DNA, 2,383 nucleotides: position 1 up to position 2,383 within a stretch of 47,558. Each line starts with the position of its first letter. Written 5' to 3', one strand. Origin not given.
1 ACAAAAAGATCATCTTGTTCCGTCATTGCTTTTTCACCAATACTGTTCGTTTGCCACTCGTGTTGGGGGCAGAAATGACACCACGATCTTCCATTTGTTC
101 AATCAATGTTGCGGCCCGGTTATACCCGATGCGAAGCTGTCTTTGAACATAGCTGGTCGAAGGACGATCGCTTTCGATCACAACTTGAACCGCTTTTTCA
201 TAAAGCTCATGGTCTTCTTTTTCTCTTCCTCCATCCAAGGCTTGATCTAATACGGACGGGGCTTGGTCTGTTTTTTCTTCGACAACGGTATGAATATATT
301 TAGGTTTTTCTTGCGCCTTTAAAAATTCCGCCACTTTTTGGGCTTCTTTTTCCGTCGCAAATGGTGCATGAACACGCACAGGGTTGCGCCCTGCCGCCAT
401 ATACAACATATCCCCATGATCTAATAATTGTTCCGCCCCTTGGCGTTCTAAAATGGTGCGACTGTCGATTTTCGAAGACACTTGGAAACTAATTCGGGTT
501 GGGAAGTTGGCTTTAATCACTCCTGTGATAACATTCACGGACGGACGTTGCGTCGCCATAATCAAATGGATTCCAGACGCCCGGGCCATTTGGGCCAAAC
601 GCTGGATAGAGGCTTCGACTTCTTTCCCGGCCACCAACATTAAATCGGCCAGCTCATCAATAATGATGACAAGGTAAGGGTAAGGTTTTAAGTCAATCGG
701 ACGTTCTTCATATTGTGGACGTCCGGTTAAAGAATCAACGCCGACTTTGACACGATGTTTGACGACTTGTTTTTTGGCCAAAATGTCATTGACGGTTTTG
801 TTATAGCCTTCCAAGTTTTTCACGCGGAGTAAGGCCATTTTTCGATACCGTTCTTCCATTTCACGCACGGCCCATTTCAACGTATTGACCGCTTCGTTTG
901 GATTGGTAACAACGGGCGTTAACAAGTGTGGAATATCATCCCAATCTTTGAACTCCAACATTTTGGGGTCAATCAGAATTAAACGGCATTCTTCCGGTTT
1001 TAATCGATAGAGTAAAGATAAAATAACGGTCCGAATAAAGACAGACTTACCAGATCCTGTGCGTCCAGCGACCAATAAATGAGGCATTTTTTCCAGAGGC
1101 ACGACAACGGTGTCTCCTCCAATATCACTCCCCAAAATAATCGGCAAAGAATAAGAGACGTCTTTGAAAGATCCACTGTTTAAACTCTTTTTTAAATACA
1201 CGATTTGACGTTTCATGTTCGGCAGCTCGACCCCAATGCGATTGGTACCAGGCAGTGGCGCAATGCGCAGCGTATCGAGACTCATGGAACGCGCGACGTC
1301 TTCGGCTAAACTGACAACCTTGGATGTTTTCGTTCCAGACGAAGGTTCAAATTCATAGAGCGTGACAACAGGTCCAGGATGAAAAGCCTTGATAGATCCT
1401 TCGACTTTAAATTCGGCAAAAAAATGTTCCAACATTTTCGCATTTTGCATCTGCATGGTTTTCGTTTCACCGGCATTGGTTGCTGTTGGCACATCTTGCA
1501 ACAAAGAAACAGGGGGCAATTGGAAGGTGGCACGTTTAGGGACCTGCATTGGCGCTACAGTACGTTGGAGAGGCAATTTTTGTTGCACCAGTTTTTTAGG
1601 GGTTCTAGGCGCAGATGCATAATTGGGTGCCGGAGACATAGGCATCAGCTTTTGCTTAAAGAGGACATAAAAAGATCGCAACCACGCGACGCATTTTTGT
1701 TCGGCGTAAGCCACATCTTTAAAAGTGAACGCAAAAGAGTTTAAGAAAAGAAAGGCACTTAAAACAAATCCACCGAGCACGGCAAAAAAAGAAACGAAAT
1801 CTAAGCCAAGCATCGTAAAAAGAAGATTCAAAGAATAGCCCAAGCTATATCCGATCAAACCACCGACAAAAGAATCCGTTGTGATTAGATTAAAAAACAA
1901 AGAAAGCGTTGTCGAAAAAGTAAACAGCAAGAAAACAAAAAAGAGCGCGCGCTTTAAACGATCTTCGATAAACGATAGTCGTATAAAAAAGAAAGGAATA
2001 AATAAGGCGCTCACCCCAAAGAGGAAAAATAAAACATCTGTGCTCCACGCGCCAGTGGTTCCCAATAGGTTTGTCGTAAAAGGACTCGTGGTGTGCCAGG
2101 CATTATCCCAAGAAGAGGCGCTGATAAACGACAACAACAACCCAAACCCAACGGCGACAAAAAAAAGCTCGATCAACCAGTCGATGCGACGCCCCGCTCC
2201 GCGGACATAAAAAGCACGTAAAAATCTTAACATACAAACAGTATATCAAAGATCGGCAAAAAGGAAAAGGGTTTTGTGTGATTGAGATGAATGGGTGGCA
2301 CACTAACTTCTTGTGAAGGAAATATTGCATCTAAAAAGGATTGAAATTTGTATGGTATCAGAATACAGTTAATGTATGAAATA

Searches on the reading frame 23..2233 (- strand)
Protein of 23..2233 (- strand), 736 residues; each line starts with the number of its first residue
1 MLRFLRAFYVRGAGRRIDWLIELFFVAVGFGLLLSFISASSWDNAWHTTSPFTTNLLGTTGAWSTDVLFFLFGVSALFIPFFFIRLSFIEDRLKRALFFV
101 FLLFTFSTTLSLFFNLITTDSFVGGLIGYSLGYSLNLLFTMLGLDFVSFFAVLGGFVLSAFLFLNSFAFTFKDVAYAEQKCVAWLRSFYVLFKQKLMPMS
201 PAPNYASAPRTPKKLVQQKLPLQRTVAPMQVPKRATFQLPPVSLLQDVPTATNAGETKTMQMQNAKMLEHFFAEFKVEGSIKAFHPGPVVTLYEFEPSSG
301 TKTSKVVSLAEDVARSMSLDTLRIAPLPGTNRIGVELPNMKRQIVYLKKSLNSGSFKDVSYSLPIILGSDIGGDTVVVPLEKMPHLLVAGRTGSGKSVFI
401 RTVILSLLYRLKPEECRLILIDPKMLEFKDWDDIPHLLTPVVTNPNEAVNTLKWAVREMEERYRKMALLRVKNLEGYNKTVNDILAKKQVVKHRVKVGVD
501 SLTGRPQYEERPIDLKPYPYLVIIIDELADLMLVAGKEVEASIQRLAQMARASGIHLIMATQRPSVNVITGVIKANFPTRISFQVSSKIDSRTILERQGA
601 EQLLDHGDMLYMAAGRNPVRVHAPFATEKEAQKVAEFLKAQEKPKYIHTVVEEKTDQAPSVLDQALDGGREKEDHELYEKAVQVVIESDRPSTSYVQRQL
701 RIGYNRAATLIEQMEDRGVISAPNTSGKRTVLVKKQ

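Call 71: search_protein_families(library=pfam, proteins=[window:23-2233:-], max_evalue=0.00001)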
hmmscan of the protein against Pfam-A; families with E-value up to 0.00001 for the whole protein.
window:23-2233:- (736 aa): 4 families
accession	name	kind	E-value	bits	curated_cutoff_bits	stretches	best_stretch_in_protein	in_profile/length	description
PF01580.24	FtsK_SpoIIIE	-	1.3e-64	218.1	24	1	347-566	2-221/221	FtsK/SpoIIIE family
PF17854.6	FtsK_alpha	-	2.1e-26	92.5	22.9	1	239-339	1-101/101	FtsK alpha domain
PF09397.16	FtsK_gamma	-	6.7e-26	90.2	30.6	1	673-733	2-62/63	Ftsk gamma domain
PF13491.11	FtsK_4TM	-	4.5e-11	43.2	23.1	1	20-159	7-158/171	4TM region of DNA translocase FtsK/SpoIIIE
